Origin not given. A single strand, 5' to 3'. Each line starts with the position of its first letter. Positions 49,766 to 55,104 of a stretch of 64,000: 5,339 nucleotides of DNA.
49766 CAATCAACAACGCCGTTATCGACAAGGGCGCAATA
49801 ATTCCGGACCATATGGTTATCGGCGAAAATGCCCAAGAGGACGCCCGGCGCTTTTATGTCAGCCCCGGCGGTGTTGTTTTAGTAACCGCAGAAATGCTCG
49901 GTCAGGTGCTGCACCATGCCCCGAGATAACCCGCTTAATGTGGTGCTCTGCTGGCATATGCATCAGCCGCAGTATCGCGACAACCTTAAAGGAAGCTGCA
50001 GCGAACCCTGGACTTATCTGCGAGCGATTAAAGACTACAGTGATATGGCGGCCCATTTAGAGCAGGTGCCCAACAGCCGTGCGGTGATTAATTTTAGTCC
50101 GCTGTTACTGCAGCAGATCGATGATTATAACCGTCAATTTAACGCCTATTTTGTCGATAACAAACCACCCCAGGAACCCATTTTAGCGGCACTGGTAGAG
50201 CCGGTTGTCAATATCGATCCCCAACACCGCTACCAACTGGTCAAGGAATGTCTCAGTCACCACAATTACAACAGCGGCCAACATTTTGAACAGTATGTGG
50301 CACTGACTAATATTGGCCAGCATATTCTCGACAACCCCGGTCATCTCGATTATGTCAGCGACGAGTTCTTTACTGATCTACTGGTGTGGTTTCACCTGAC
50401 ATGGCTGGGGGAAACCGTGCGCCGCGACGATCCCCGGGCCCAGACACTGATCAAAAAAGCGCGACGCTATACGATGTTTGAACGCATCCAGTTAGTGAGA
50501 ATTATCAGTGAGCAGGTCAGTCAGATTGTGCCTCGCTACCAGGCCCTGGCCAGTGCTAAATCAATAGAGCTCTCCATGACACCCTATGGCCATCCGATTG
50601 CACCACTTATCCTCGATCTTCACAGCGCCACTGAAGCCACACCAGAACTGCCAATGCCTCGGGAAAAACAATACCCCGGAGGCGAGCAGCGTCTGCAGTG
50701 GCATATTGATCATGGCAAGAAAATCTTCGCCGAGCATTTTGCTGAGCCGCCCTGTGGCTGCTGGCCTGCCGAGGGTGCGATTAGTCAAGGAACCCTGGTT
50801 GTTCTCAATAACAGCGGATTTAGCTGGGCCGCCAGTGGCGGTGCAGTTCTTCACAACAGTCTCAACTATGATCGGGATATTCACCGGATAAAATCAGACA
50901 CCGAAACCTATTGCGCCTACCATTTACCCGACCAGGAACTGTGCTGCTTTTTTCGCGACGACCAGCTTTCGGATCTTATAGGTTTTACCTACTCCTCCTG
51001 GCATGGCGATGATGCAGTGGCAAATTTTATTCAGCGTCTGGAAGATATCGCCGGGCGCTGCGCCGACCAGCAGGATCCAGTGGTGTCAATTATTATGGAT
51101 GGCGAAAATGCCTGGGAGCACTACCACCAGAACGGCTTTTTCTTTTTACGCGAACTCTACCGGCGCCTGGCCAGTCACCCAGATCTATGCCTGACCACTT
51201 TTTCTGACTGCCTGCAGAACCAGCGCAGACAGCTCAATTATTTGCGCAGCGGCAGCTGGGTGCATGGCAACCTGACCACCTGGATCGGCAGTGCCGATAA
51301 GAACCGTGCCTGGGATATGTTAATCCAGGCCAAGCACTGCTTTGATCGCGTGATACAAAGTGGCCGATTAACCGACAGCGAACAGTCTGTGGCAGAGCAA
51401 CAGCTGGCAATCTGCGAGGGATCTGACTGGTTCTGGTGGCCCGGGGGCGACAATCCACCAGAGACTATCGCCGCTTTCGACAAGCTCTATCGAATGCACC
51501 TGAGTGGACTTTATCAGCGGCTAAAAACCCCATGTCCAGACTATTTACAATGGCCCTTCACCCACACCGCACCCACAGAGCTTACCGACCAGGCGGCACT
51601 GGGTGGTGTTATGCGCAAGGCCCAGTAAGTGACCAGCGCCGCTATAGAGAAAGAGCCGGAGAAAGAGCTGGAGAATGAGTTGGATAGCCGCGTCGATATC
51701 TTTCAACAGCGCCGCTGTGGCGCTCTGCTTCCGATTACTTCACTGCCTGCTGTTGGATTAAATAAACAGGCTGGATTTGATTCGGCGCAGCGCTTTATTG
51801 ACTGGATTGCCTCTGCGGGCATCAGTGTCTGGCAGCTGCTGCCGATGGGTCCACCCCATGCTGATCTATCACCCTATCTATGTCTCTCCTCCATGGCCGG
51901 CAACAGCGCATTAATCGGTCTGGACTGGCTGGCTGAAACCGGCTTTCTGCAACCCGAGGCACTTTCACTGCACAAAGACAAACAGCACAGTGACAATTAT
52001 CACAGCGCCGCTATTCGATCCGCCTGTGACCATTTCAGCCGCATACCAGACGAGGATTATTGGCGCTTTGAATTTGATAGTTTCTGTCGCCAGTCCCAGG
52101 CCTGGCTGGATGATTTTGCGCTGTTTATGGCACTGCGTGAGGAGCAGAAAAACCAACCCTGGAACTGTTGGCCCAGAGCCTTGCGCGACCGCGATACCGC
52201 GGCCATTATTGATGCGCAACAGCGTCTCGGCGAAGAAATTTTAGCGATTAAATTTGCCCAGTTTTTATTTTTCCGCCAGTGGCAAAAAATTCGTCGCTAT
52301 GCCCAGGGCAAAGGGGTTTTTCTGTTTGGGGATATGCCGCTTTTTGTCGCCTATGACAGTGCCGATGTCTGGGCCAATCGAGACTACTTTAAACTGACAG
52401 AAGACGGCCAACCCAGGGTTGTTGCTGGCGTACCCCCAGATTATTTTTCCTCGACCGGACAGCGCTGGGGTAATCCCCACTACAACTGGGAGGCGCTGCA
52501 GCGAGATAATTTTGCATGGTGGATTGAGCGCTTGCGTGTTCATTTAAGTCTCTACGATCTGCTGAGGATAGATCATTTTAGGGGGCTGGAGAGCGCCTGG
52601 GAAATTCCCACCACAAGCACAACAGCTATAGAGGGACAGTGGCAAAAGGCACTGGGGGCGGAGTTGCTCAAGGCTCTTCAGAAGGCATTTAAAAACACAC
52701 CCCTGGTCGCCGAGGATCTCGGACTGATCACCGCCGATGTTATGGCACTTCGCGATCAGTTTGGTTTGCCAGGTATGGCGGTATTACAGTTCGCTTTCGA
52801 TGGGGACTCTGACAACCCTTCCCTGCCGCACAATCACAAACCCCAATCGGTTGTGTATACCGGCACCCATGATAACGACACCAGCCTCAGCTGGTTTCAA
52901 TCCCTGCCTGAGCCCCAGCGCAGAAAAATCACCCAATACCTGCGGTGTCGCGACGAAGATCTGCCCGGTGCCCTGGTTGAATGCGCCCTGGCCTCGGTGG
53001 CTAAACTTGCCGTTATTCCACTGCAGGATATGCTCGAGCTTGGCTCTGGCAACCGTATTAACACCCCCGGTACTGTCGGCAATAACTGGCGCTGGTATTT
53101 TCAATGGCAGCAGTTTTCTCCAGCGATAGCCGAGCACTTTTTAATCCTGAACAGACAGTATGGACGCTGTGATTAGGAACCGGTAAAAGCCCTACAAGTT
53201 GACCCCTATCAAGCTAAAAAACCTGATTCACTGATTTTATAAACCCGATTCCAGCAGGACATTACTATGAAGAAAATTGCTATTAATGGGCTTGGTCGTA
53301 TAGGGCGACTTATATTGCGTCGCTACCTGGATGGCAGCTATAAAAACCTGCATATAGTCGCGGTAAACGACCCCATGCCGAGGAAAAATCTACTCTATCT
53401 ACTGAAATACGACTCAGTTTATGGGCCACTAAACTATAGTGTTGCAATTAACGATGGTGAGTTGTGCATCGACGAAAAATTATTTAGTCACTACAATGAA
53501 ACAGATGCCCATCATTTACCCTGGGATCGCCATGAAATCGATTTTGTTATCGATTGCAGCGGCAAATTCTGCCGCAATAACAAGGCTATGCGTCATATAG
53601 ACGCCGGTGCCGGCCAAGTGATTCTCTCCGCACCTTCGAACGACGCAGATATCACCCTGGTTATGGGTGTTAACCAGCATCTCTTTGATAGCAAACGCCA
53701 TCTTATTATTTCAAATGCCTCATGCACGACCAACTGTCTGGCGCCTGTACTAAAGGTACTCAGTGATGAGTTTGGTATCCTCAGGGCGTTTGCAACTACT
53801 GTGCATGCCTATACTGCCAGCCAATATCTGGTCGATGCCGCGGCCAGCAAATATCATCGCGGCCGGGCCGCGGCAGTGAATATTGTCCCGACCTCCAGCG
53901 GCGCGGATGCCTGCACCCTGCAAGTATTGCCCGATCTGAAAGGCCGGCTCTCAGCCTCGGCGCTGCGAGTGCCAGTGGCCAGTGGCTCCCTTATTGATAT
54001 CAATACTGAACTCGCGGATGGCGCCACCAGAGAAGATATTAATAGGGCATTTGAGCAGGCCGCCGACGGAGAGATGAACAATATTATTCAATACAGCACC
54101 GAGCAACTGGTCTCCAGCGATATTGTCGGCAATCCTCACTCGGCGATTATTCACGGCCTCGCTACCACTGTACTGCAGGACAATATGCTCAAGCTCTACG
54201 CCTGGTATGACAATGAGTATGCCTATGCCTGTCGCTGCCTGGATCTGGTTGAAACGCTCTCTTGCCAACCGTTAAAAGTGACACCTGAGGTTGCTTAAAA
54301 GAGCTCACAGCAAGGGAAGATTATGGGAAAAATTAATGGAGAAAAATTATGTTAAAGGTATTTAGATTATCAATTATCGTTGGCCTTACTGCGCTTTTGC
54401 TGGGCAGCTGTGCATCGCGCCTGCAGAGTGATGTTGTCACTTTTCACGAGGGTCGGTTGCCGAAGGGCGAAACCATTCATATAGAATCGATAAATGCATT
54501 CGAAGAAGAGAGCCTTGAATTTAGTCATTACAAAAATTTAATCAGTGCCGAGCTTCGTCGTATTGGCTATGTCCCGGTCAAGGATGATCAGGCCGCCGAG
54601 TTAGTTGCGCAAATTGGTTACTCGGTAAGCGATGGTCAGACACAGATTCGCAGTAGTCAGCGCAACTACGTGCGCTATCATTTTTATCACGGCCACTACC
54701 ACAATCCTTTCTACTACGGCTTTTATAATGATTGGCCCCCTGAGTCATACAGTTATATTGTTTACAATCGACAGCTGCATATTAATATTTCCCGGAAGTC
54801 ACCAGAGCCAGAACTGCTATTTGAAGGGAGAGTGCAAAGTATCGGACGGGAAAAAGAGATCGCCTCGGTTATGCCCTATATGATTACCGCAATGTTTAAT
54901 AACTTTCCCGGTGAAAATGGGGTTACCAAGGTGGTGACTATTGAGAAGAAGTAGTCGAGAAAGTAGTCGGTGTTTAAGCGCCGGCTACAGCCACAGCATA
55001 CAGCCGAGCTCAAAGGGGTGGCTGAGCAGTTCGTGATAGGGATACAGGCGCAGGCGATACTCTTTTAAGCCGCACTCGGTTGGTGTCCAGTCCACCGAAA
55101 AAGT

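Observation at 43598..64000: Self-contained low-oxygen glycogen island wired by five FNR boxes, with its own FNR and FixLJ-like regulators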

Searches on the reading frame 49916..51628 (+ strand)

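Call 6: search_protein_families(library=pfam, proteins=[window:49916-51628:+])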
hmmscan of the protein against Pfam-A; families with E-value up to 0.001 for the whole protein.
window:49916-51628:+ (570 aa): 1 family
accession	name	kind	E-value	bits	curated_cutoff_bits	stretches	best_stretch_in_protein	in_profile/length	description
PF03065.20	Glyco_hydro_57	-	5.7e-47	160.9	21.2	1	11-434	2-280/291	Glycosyl hydrolase family 57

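Call 58: search_protein_families(library=ncbifam, proteins=[window:49916-51628:+], max_evalue=0.00001)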
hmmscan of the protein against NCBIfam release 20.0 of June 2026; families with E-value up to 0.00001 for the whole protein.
window:49916-51628:+ (570 aa): 0 families

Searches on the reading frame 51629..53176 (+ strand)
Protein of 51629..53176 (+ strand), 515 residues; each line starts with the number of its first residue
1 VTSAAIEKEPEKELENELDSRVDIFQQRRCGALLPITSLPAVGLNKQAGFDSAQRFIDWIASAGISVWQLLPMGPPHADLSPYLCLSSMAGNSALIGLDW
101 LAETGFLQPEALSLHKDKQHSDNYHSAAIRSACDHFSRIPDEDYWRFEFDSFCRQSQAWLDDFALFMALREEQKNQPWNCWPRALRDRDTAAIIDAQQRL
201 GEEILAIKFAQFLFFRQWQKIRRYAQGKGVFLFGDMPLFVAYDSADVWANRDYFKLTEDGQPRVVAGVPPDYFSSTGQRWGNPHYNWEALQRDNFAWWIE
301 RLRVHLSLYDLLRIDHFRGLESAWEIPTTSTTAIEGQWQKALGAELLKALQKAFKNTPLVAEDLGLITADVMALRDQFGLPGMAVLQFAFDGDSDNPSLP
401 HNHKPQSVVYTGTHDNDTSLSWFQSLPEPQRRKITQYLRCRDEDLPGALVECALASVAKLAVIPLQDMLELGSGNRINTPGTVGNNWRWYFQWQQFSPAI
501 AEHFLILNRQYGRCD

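Call 6: search_protein_families(library=pfam, proteins=[window:51629-53176:+])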
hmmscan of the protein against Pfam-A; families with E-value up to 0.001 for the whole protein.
window:51629-53176:+ (515 aa): 1 family
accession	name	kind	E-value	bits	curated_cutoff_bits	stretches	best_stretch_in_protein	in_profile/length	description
PF02446.23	Glyco_hydro_77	-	3.8e-155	517.7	25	1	35-496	2-464/465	4-alpha-glucanotransferase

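Call 10: find_related_loci(query=window:51629-53176:+, collection=genome_contigs, flank=10000)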
Query window:51629-53176:+ (515 aa) in genome_contigs; peptide patterns used: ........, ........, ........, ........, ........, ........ (x = any residue, [..] = any of these).
80 stretches matched a pattern; 3 encode a relative of the query (tblastn E <= 1e-3); 3 distinct loci.
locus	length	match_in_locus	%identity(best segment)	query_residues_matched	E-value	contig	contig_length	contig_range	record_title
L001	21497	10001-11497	44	28-513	4e-131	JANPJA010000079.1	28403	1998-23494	MAG: Acidobacteriota bacterium isolate VAR_61_metabat_479 VAR_61_k141_3431739, whole genome shotgun sequence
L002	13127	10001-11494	41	28-514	6e-119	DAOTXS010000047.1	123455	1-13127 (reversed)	MAG TPA_asm: Anaerolineae bacterium isolate H21_272 k133_2850849, whole genome shotgun sequence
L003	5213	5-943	51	208-513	8e-99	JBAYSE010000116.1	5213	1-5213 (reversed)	MAG: Sphaerochaetaceae bacterium isolate SO_2016_LW2_62 scaffold37278_LW138R_2016, whole genome shotgun sequence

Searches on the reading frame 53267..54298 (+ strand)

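Call 6: search_protein_families(library=pfam, proteins=[window:53267-54298:+])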
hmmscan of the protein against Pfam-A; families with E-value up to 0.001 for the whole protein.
window:53267-54298:+ (343 aa): 2 families
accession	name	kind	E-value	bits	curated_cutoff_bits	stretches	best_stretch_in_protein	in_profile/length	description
PF02800.25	Gp_dh_C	-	1.8e-50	171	24.4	1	158-314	1-158/158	Glyceraldehyde 3-phosphate dehydrogenase, C-terminal domain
PF00044.30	Gp_dh_N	-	1.3e-27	96.5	31.7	1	3-102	2-99/101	Glyceraldehyde 3-phosphate dehydrogenase, NAD binding domain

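Call 58: search_protein_families(library=ncbifam, proteins=[window:53267-54298:+], max_evalue=0.00001)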
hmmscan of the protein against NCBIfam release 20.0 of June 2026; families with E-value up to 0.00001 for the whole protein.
window:53267-54298:+ (343 aa): 11 families
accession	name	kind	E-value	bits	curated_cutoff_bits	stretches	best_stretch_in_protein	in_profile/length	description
TIGR01534.1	GAPDH-I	equivalog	2.5e-113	378.6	367.2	1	3-326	1-330/330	type I glyceraldehyde-3-phosphate dehydrogenase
NF005830.0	PRK07729.1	equivalog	6.2e-110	367.3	546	1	1-332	2-331/343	glyceraldehyde-3-phosphate dehydrogenase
NF033735.1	G3PDH_Arsen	exception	2.3e-96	323.1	450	1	4-328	1-323/323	ArsJ-associated glyceraldehyde-3-phosphate dehydrogenase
NF005641.0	PRK07403.1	equivalog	1.7e-95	320.1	616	1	1-331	1-332/337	type I glyceraldehyde-3-phosphate dehydrogenase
NF006512.0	PRK08955.1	equivalog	1.5e-84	284.2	563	1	3-331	4-330/334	glyceraldehyde-3-phosphate dehydrogenase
NF011954.0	PRK15425.1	equivalog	3.4e-80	269.6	662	1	3-332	4-330/331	glyceraldehyde-3-phosphate dehydrogenase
NF010058.0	PRK13535.1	equivalog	7.8e-79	265.2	539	1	3-329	4-331/339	erythrose-4-phosphate dehydrogenase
TIGR01532.1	E4PD_g-proteo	equivalog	1.2e-75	254.8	530.55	1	3-326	1-325/325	erythrose-4-phosphate dehydrogenase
NF006139.0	PRK08289.1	equivalog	1.6e-70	238.1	431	1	3-333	130-471/480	glyceraldehyde-3-phosphate dehydrogenase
NF011456.0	PRK14874.1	equivalog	7.2e-10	38.4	223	1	88-181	64-159/346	aspartate-semialdehyde dehydrogenase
TIGR01296.1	asd_B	equivalog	5.4e-07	29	324.2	0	121-181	93-155/339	aspartate-semialdehyde dehydrogenase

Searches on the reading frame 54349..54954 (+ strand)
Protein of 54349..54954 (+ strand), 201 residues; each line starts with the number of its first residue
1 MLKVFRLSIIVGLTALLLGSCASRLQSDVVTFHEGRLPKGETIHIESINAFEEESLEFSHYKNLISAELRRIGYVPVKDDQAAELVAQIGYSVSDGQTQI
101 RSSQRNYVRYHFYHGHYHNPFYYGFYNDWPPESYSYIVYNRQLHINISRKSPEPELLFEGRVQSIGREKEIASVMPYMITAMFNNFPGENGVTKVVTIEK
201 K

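Call 6: search_protein_families(library=pfam, proteins=[window:54349-54954:+])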
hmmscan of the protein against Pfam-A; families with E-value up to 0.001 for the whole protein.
window:54349-54954:+ (201 aa): 1 family
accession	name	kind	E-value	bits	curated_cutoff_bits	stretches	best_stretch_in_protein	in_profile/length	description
PF13590.11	DUF4136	-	3.3e-14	54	32.8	1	52-188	29-152/152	Domain of unknown function (DUF4136)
